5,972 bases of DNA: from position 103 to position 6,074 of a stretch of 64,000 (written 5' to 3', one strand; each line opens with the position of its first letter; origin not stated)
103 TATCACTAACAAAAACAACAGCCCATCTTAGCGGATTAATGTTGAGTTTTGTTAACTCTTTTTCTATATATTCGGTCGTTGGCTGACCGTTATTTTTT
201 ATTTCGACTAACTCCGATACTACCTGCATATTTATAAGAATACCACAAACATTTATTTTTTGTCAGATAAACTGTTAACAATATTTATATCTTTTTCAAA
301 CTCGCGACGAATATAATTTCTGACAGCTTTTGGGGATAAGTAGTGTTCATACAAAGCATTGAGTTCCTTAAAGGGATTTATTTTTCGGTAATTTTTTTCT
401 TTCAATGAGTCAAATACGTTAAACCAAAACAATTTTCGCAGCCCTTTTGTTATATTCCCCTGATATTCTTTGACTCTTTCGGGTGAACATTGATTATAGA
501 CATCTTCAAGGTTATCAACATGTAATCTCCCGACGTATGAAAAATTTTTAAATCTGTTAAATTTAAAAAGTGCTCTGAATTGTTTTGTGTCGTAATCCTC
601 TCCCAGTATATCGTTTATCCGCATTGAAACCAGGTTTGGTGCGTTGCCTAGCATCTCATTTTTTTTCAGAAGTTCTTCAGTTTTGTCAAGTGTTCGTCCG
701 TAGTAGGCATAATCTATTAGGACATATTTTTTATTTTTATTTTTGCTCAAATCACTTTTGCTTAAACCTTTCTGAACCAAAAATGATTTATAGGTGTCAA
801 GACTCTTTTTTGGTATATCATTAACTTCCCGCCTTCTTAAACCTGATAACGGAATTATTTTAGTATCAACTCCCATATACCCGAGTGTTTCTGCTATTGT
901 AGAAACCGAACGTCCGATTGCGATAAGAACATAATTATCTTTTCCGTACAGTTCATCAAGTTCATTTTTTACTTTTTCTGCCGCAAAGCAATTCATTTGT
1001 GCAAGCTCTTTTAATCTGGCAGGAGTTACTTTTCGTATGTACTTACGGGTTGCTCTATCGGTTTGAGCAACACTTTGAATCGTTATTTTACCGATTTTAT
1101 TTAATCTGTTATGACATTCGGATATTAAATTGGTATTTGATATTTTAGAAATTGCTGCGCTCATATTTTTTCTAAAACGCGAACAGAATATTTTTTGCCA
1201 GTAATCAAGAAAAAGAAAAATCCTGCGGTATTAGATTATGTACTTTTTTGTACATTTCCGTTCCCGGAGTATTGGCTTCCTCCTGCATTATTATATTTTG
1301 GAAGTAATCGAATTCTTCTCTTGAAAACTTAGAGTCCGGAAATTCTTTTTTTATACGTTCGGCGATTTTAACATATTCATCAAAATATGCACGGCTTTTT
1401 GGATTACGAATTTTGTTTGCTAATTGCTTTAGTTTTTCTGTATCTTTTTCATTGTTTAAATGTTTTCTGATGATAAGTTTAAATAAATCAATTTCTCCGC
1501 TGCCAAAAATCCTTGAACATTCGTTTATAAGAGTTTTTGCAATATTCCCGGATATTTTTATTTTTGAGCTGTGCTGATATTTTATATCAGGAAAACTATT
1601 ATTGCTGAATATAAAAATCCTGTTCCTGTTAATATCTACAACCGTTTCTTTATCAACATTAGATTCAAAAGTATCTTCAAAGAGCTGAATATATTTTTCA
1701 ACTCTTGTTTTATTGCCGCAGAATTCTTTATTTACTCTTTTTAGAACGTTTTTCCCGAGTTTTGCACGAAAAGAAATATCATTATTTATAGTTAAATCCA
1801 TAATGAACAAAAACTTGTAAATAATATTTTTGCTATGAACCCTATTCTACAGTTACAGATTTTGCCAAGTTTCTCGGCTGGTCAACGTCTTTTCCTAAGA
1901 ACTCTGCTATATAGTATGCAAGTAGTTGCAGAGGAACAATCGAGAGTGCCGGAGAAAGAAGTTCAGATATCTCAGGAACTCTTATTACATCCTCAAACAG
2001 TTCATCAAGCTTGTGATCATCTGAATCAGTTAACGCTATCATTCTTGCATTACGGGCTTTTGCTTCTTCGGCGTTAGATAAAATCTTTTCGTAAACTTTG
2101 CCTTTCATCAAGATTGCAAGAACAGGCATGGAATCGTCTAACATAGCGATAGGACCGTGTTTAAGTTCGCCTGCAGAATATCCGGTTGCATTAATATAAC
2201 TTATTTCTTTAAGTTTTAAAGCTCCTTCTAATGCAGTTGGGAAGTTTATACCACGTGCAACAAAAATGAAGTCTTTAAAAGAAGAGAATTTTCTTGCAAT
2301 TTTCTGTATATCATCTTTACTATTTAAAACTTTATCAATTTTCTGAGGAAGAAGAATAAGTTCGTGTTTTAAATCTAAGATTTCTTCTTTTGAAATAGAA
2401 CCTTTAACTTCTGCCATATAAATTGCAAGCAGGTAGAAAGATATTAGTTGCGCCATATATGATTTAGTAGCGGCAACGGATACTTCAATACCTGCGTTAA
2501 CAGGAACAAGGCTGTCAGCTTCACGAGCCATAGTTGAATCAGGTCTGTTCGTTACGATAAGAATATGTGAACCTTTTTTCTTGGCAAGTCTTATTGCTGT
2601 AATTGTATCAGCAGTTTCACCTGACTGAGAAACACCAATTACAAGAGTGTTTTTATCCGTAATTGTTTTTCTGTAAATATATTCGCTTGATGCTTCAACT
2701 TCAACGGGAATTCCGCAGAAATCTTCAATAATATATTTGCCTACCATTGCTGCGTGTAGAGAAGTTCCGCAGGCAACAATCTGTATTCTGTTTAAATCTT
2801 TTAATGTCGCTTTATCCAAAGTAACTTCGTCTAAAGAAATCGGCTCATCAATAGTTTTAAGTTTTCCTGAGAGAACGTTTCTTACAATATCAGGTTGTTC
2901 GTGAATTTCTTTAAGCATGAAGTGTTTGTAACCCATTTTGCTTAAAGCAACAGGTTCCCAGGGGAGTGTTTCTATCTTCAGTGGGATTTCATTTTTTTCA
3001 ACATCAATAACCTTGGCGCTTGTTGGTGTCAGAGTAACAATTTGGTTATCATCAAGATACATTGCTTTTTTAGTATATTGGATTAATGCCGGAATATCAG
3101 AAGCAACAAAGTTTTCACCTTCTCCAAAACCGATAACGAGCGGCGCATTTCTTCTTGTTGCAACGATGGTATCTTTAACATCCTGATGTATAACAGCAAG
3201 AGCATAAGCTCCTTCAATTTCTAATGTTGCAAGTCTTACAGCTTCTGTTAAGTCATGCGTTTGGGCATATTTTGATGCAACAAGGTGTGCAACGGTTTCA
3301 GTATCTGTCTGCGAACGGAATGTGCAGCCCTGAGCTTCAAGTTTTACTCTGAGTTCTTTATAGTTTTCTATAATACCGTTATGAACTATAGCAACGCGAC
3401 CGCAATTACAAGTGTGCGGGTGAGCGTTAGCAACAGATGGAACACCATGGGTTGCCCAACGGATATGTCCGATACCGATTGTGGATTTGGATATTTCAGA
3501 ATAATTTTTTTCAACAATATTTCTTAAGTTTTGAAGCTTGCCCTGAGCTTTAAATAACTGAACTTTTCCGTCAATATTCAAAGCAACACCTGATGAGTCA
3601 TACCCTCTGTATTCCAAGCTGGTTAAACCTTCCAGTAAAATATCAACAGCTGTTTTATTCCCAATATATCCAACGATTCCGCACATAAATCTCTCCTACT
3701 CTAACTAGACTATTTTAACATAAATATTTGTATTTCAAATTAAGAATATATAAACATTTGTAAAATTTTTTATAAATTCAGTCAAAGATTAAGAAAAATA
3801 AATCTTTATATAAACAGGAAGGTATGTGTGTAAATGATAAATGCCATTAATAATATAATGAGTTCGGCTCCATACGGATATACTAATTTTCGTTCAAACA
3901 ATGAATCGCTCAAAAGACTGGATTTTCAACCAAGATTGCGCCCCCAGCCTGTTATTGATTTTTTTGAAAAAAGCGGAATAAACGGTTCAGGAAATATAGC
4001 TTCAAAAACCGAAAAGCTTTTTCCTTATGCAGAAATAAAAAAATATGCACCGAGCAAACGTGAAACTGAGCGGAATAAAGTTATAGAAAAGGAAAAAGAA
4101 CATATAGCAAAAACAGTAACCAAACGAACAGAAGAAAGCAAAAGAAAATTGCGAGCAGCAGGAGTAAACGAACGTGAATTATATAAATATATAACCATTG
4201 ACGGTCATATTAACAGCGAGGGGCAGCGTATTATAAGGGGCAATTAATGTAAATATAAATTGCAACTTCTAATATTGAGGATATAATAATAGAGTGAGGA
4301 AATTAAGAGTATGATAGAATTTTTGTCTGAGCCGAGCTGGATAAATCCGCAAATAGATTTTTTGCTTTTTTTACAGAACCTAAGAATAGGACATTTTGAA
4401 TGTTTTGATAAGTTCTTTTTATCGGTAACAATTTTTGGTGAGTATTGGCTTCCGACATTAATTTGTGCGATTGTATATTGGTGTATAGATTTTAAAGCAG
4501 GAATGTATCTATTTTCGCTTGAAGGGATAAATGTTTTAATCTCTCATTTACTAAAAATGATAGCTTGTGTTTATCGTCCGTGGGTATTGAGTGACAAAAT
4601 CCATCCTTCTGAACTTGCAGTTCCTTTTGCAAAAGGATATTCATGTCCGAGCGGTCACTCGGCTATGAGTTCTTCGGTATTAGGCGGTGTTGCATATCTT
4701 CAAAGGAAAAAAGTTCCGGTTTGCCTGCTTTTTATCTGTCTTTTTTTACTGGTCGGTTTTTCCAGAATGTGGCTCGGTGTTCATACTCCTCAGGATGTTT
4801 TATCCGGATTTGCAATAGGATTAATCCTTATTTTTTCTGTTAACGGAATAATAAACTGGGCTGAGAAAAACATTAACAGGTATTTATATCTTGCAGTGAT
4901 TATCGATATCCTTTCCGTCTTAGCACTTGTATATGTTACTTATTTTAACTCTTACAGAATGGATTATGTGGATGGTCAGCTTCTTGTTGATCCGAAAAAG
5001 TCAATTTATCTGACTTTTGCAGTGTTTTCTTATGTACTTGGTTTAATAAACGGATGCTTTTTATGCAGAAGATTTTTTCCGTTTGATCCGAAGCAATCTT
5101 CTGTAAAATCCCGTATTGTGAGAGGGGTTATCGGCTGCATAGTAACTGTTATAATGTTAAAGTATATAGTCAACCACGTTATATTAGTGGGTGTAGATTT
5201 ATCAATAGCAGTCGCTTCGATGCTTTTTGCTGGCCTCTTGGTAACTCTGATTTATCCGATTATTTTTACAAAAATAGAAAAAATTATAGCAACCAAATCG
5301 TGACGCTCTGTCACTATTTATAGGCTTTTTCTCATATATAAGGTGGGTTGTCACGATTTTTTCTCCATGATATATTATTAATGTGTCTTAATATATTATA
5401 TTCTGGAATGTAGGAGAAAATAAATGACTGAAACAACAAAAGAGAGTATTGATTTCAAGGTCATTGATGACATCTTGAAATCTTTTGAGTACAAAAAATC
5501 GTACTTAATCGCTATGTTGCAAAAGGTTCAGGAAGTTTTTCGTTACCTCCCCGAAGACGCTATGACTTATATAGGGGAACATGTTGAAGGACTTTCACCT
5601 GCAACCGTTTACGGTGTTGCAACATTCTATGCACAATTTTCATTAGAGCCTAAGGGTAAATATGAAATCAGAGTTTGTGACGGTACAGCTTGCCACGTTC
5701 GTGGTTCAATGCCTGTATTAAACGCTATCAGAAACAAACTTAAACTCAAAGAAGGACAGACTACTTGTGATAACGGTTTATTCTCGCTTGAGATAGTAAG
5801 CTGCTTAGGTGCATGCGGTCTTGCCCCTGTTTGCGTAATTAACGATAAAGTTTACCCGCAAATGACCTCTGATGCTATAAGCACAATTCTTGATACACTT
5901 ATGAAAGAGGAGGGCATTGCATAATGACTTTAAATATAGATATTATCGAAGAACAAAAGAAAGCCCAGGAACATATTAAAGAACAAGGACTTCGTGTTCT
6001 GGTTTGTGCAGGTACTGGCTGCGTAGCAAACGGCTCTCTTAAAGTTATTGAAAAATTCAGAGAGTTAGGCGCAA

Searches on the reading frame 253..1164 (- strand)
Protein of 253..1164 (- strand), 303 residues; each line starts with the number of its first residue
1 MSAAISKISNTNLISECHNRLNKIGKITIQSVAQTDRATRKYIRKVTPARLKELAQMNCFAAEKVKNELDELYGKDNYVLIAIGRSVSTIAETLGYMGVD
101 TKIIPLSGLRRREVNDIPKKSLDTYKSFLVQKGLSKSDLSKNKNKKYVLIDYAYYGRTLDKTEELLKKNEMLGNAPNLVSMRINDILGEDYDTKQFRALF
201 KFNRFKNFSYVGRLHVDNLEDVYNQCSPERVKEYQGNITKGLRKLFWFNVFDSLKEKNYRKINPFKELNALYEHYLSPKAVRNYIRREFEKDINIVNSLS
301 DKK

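Call 14: search_protein_families(library=pfam, proteins=[window:253-1164:-], max_evalue=0.001)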
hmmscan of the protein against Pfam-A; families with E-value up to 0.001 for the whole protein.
window:253-1164:- (303 aa): 0 families

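Call 33: find_encoding_contigs(protein=window:253-1164:-, flank=10000, max_places=3)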
Protein window:253-1164:- (303 aa): 14 contigs read that carry it; 3 places shown.
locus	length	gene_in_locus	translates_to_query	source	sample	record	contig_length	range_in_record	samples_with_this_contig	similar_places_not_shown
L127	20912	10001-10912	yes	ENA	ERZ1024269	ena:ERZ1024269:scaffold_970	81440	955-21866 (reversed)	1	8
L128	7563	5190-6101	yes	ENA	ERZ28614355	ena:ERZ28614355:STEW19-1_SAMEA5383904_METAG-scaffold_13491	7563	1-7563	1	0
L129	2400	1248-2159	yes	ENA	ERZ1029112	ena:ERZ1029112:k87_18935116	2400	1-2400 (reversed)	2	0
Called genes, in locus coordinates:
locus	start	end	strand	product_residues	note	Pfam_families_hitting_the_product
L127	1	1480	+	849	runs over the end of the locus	PF04760:IF2_N, PF03144:GTP_EFTU_D2 (faint), PF04760:IF2_N, PF00009:GTP_EFTU, PF01926:MMR_HSR1, PF22042:EF-G_D2, PF11987:IF-2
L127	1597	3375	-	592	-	PF13510:Fer2_4, PF10588:NADH-G_4Fe-4S_3, PF13237:Fer4_10, PF14697:Fer4_21 (weak), PF22117:Fer4_Nqo3 (weak), PF12838:Fer4_7, PF02906:Fe_hyd_lg_C, PF02256:Fe_hyd_SSU, +1 more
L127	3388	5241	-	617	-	PF01257:2Fe-2S_thioredx (weak), PF01512:Complex1_51K, PF10531:SLBB (weak), PF10589:NADH_4Fe-4S, PF00037:Fer4 (weak), PF12838:Fer4_7, PF13237:Fer4_10, PF14697:Fer4_21, +6 more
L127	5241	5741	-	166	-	PF01257:2Fe-2S_thioredx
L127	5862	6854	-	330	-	PF01569:PAP2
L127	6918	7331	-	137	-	-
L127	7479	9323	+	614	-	PF13522:GATase_6, PF13537:GATase_7, PF01380:SIS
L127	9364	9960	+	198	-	-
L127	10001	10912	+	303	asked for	-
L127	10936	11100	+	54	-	-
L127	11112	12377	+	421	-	PF05221:AdoHcyase, PF02826:2-Hacid_dh_C (weak), PF00670:AdoHcyase_NAD, PF07991:KARI_N (weak)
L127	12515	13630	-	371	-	PF00669:Flagellin_N, PF00700:Flagellin_C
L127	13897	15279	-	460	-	PF02113:Peptidase_S13, PF13354:Beta-lactamase2 (faint), PF00768:Peptidase_S11 (faint)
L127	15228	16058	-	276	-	PF00795:CN_hydrolase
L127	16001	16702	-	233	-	PF04028:DUF374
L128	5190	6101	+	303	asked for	-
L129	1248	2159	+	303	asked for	-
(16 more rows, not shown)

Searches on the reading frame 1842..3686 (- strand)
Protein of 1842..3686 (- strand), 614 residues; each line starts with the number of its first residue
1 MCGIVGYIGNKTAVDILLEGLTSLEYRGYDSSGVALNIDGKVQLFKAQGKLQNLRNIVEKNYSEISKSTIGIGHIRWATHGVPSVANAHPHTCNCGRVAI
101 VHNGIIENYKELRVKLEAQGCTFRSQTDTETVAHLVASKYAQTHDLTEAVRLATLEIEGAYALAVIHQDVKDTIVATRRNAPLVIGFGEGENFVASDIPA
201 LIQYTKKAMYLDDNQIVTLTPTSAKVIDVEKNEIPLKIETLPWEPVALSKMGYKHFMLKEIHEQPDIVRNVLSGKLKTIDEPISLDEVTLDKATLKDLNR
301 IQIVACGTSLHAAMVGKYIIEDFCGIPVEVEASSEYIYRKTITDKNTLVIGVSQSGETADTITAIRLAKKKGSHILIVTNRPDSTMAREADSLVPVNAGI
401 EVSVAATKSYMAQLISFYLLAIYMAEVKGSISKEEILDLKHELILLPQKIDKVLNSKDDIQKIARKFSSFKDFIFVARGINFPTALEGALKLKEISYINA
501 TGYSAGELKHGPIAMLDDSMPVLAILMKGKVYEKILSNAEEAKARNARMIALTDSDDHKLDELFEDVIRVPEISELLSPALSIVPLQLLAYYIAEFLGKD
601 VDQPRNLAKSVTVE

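Call 14: search_protein_families(library=pfam, proteins=[window:1842-3686:-], max_evalue=0.001)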
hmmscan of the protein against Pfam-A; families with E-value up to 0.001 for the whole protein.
window:1842-3686:- (614 aa): 5 families
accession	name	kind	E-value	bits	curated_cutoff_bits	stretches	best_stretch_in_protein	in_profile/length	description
PF01380.27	SIS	-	4.9e-54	182.1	25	2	295-422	2-130/131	SIS domain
PF13522.11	GATase_6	-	9e-20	71.5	27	1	66-195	8-128/130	Glutamine amidotransferase domain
PF13537.11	GATase_7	-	7.6e-16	58.7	25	1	85-202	10-122/123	Glutamine amidotransferase domain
PF19044.6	P-loop_TraG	-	0.00018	20.7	25.8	1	322-378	7-63/413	TraG P-loop domain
PF13230.11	GATase_4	-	0.00038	19.9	23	1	33-132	37-133/272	Glutamine amidotransferases class-II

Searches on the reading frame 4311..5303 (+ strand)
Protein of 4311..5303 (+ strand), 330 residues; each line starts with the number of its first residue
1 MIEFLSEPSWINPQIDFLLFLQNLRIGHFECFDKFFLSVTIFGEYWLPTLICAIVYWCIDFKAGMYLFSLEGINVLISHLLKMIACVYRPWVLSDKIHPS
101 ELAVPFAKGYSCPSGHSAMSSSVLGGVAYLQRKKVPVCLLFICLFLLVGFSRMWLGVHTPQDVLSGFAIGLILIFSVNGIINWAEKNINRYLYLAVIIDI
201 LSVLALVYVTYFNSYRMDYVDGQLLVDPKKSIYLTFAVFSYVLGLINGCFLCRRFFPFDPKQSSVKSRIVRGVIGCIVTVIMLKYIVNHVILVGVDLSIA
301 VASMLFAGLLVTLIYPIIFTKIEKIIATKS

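Call 14: search_protein_families(library=pfam, proteins=[window:4311-5303:+], max_evalue=0.001)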
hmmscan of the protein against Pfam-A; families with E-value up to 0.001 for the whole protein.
window:4311-5303:+ (330 aa): 2 families
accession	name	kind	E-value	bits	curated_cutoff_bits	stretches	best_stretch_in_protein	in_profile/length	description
PF01569.27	PAP2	-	6.4e-20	71.7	27.2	1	65-179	3-123/130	PAP2 superfamily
PF14378.12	PAP2_3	-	4.2e-05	23.9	27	1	63-174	75-188/190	PAP2 superfamily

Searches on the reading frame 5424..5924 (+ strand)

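Call 14: search_protein_families(library=pfam, proteins=[window:5424-5924:+], max_evalue=0.001)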
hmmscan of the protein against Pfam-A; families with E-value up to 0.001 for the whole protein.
window:5424-5924:+ (166 aa): 1 family
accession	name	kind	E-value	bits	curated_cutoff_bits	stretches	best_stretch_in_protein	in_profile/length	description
PF01257.25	2Fe-2S_thioredx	-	1.3e-48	164.9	24.8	1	14-159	1-144/145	Thioredoxin-like [2Fe-2S] ferredoxin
